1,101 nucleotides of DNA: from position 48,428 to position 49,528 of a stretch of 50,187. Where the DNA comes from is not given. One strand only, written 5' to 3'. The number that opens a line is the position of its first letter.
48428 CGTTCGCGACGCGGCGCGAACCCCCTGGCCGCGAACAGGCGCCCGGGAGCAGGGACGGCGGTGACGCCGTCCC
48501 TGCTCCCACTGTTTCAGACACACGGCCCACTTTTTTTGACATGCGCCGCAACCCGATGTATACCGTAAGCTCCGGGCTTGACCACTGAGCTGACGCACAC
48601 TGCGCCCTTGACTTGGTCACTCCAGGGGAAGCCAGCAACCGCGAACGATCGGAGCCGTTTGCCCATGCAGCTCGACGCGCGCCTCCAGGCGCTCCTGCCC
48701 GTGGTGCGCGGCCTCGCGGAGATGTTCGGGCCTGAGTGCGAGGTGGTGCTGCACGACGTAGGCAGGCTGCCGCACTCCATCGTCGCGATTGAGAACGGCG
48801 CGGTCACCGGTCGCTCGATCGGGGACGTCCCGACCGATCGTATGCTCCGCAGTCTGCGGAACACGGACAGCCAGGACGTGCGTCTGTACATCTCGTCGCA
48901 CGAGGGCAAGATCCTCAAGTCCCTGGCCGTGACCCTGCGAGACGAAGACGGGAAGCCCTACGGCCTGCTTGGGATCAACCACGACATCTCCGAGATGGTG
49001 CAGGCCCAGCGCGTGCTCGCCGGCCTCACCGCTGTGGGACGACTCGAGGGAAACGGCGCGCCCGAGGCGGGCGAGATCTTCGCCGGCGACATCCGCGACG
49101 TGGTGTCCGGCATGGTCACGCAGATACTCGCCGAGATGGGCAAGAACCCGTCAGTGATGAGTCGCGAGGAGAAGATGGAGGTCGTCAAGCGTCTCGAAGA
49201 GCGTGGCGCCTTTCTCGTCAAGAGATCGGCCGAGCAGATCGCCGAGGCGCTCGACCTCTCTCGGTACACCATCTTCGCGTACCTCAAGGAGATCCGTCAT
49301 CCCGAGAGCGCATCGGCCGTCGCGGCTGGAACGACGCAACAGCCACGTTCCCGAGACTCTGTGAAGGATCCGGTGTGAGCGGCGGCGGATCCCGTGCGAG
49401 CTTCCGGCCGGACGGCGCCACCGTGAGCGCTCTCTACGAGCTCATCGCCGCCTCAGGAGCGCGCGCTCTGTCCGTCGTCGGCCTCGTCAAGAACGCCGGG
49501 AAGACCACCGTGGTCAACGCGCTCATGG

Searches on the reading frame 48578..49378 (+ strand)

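Call 34: search_protein_families(library=pfam, proteins=[window:48578-49378:+], max_evalue=0.0001)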
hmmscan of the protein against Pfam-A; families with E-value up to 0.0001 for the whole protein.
window:48578-49378:+ (266 aa): 2 families
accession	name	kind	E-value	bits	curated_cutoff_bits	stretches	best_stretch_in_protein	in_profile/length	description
PF08348.17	PAS_6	-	1.1e-31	109.5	27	1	36-145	1-114/115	YheO-like PAS domain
PF13309.12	HTH_22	-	2.9e-20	72.5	29.6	1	177-237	3-63/63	HTH domain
